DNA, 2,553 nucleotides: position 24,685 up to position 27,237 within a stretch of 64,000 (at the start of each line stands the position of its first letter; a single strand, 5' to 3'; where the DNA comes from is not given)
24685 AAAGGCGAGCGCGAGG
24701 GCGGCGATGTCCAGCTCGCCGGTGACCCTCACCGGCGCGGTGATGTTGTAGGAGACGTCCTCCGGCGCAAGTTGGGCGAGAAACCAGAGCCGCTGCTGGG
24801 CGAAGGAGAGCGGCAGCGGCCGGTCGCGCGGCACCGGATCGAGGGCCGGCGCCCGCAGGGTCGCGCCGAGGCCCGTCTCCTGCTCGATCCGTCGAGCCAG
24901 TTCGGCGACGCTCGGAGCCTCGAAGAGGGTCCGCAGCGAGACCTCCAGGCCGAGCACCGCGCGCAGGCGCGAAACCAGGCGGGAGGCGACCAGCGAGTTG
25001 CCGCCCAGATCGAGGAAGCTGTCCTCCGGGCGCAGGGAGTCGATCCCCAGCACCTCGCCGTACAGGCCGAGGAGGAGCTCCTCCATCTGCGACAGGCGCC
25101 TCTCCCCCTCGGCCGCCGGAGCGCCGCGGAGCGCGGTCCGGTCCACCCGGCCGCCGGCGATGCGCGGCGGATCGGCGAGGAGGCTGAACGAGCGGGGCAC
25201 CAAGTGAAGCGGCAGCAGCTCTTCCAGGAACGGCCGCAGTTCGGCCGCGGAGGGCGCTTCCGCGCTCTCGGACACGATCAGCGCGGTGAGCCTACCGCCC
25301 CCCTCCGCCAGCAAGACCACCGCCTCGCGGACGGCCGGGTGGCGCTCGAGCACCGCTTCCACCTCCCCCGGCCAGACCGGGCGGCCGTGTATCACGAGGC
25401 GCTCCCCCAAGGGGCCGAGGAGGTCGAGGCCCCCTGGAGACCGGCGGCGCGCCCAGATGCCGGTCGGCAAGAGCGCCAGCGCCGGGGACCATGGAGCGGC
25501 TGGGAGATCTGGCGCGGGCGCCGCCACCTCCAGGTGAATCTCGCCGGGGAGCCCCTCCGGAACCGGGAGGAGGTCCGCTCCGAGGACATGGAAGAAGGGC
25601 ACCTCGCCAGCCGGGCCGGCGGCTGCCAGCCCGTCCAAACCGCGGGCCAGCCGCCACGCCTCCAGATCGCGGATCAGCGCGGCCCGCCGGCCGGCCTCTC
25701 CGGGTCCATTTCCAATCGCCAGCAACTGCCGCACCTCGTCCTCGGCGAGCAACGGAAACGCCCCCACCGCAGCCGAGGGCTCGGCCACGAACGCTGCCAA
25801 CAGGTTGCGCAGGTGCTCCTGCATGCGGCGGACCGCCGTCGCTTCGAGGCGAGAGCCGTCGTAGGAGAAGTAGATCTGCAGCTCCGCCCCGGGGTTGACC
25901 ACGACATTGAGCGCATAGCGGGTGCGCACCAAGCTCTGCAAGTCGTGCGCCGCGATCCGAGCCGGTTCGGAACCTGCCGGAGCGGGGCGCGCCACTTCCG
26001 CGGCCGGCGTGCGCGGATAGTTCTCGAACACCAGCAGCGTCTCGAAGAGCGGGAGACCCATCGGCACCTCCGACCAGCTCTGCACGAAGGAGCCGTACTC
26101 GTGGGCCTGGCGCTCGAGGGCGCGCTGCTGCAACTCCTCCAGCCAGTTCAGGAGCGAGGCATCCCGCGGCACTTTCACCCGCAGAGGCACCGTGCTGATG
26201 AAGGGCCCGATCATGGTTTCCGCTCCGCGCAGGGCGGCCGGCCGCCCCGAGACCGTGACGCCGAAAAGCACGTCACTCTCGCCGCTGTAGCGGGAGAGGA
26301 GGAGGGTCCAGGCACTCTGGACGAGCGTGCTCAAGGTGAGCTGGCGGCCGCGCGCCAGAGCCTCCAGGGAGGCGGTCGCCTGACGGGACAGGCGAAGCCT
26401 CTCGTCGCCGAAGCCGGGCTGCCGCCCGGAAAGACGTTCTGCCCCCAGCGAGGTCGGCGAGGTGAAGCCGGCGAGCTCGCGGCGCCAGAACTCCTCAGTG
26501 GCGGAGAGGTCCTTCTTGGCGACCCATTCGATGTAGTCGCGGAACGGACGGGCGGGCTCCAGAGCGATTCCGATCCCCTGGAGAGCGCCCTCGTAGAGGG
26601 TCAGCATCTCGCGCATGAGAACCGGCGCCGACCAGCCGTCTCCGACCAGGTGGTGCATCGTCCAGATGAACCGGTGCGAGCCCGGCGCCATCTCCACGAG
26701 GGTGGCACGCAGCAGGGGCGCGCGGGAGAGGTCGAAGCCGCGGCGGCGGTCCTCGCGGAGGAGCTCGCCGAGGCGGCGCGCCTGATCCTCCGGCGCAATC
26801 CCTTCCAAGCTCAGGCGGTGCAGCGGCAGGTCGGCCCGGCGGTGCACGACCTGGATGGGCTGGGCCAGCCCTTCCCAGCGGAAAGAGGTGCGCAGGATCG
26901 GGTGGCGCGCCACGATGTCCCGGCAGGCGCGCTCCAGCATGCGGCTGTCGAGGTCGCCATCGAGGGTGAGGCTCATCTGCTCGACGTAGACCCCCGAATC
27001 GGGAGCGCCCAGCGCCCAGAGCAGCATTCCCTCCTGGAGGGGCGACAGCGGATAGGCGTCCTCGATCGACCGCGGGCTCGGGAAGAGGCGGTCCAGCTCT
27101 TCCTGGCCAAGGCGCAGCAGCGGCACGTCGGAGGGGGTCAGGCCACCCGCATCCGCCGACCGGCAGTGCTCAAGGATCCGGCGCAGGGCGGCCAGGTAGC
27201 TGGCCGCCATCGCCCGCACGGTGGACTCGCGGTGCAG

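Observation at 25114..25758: Module 9 has a gutted adenylation domain (C-A*-T), so its carrier must be loaded in trans or the module is skipped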

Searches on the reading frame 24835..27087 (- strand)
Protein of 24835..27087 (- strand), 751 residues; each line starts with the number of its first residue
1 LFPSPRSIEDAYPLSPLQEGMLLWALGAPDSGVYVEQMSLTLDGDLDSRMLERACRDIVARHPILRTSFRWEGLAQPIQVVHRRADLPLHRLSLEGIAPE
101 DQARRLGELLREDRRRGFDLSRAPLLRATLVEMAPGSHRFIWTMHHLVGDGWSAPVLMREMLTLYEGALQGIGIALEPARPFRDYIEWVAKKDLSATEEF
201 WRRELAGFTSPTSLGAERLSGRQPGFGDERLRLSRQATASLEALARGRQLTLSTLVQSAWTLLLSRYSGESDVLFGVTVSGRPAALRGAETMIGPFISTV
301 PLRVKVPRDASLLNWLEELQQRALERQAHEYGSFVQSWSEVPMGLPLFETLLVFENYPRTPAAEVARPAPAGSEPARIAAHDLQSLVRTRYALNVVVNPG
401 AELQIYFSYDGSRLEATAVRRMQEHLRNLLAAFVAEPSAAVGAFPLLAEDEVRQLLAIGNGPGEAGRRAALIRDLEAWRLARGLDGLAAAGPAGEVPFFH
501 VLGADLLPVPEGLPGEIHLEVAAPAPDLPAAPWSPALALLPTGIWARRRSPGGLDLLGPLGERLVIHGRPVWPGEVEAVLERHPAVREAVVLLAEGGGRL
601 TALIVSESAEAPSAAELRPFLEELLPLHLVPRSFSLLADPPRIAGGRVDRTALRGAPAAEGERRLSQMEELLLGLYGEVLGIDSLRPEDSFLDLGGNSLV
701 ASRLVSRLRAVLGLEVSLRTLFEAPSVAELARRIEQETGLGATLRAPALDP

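Call 82: search_protein_representatives(protein=window:24835-27087:-)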
Query: 751 residues. Proteins with E-value up to 0.001 (for the whole library): 164384; up to 1e-10: 114906; up to 1e-30: 57225. The best 150 are listed.
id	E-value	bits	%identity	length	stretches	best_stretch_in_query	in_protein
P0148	0.0e+00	2108.7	41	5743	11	7-500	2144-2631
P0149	0.0e+00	1919.2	40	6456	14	1-457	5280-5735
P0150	0.0e+00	1808.1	33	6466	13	6-454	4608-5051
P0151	0.0e+00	1740.2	37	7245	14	5-498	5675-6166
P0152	0.0e+00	1713.3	38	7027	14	3-461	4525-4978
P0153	0.0e+00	1698.6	38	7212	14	7-499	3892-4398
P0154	0.0e+00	1669.1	35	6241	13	7-460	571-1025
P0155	0.0e+00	1613.9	35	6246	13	4-440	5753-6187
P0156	0.0e+00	1611.7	39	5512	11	7-453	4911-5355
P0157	0.0e+00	1599.3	35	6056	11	2-456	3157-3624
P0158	0.0e+00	1568.5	34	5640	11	5-473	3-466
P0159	0.0e+00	1560.7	37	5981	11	7-490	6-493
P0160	0.0e+00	1527.1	31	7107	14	6-457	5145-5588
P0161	0.0e+00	1501.5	36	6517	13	5-458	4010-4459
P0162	0.0e+00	1495.5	38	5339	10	4-500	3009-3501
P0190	0.0e+00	1355.6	38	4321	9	4-749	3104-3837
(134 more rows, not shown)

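Call 84: find_encoding_contigs(protein=P0190, flank=10000, max_places=3)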
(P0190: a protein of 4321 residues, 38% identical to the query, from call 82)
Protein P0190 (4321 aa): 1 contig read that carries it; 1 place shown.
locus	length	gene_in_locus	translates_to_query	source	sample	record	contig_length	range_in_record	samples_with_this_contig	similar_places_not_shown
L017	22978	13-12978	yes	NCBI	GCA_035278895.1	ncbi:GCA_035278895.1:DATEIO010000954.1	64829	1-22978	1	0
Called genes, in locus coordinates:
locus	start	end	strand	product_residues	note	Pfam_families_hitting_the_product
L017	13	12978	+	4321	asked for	PF00550:PP-binding, PF00668:Condensation, PF00501:AMP-binding, PF13193:AMP-binding_C, PF00550:PP-binding, PF00668:Condensation, PF00501:AMP-binding, PF00550:PP-binding, +5 more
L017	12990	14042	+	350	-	PF02668:TauD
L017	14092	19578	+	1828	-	PF00668:Condensation, PF00501:AMP-binding, PF13193:AMP-binding_C (faint), PF05050:Methyltransf_21, PF00550:PP-binding, PF00668:Condensation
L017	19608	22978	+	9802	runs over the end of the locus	-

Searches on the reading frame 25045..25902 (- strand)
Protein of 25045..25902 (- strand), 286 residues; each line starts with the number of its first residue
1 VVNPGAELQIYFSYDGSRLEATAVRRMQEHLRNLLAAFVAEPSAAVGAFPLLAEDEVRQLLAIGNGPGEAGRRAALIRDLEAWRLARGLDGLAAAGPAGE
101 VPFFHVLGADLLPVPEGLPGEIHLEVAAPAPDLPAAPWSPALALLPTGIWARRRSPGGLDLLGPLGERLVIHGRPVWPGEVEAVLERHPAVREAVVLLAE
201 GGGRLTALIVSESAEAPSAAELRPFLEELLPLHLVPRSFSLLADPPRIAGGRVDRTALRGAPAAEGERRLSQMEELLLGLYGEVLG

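Call 8: search_protein_families(library=pfam, proteins=[window:25045-25902:-], max_evalue=10)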
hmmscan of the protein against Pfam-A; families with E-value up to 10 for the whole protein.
window:25045-25902:- (286 aa): 2 families
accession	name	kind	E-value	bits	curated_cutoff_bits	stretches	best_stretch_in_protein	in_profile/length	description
PF13193.12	AMP-binding_C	-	6.4e-05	24.2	24.5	1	180-246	1-70/76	AMP-binding enzyme C-terminal domain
PF00668.25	Condensation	-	0.0059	15.8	30.6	1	5-61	400-456/456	Condensation domain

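Call 9: search_protein_families(library=ncbifam, proteins=[window:25045-25902:-], max_evalue=10)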
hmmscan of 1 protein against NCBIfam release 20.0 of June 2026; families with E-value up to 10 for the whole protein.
window:25045-25902:- (286 aa): 58 families (the best 25 are shown)
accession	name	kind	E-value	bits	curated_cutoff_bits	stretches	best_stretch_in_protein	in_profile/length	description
NF038078.1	NRPS_MxcG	equivalog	1.7e-20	72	2300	1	146-286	842-988/1442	myxochelin non-ribosomal peptide synthetase MxcG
NF004282.0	PRK05691.1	subfamily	2e-16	57.3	4090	2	143-259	4102-4223/4334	non-ribosomal peptide synthase/polyketide synthase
NF006572.0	PRK09088.1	equivalog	1.3e-10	40.6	696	1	167-264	390-489/491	acyl-CoA synthetase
NF009921.1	PRK13382.1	exception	2.6e-10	39.7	850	1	159-258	426-528/529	acyl-CoA ligase FadD12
NF004511.1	PRK05852.1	equivalog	3e-10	39.4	650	1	145-259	384-501/505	FadD7 family fatty acid--CoA ligase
NF005877.1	PRK07824.1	equivalog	7.7e-10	38.4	345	1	157-259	254-359/362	o-succinylbenzoate--CoA ligase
NF052580.1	Str24CoAsynCasG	equivalog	9.1e-10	37.5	750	1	169-258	453-546/548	steroid-24-oyl-CoA synthetase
NF004837.0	PRK06187.1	subfamily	6.5e-09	34.6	476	1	173-265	430-525/531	long-chain-fatty-acid--CoA ligase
NF007605.2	PRK10252.1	equivalog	1.2e-08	32.9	2400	2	131-259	816-958/1292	enterobactin non-ribosomal peptide synthetase EntF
NF052269.1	Staph_lig_FadD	equivalog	1.8e-08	33.2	650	1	150-259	378-490/499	long-chain-fatty-acid--CoA ligase FadD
TIGR03098.1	ligase_PEP_1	hypoth_equivalog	1.9e-08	33.3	592.35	1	155-259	408-515/517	acyl-CoA ligase (AMP-forming), exosortase A system-associated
NF005863.0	PRK07798.1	subfamily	2.9e-08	32.7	543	1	148-255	414-524/540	acyl-CoA synthetase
NF038344.1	bile_CoA_BaiB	exception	4.8e-08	31.8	650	1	168-257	406-496/504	bile acid--CoA ligase BaiB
NF006167.0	PRK08308.1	equivalog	1.5e-07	30.6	513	1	159-257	307-406/414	acyl-CoA synthetase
NF041803.1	NRPS_SolG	exception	1.8e-07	29.1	2200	1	145-259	947-1071/1163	solanimycin non-ribosomal peptide synthetase SolG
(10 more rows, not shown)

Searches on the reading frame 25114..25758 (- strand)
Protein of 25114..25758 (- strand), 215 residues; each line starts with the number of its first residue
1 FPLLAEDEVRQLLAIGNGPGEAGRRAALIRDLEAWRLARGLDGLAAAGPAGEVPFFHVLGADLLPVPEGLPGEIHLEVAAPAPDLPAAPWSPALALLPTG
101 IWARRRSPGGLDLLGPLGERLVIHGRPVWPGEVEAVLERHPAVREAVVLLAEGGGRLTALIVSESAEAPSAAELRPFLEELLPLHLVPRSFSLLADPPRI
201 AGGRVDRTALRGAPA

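Call 8: search_protein_families(library=pfam, proteins=[window:25114-25758:-], max_evalue=10)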
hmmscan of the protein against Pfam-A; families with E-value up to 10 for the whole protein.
window:25114-25758:- (215 aa): 1 family
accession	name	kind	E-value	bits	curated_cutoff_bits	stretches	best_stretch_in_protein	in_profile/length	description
PF13193.12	AMP-binding_C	-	8.5e-05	23.8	24.5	1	132-198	1-70/76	AMP-binding enzyme C-terminal domain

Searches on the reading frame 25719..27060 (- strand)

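Call 39: search_solved_structures(query=window:25719-27060:-, max_evalue=1e-20)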
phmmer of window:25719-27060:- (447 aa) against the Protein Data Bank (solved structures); distinct sequences matched with E-value up to 1e-20: 19.
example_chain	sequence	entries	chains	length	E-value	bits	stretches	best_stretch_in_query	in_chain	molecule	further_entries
8hlk_A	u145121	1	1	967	5.6e-111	374.8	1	2-447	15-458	Microcystin synthetase B (Fragment)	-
9lcq_A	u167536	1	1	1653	2.4e-85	290.3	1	1-443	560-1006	PvdL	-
9lcp_A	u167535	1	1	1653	1.2e-84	288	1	1-443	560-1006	PvdL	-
9lco_A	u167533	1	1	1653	1.4e-84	287.8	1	1-443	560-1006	PvdL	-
9up2_A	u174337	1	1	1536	1.5e-84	287.7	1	1-443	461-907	PvdL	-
9rde_A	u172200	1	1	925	7e-81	275.6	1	2-427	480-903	Bacitracin synthase 3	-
2vsq_A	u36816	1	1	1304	1.2e-74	255.2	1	1-444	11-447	SURFACTIN SYNTHETASE SUBUNIT 3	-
8f7f_A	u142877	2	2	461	7.4e-74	252.5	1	1-433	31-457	Surfactin synthetase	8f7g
8f7h_A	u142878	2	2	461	1.8e-72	247.9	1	1-433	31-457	Surfactin synthetase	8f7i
9bfd_B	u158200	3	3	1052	1.6e-69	238.2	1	1-447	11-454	Tyrocidine synthase 2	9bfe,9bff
6oyf_A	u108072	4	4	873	1.3e-37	133.1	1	16-446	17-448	Txo1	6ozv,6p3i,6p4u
8jbr_A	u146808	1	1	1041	3.1e-32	115.4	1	1-346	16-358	McyA protein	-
6p1j_A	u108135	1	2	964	1.3e-31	113.3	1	1-446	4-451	Txo2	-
2jgp_A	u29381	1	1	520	1.2e-30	110.2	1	3-350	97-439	TYROCIDINE SYNTHETASE 3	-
7r9x_A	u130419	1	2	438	1.9e-29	106.1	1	1-325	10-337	AmbE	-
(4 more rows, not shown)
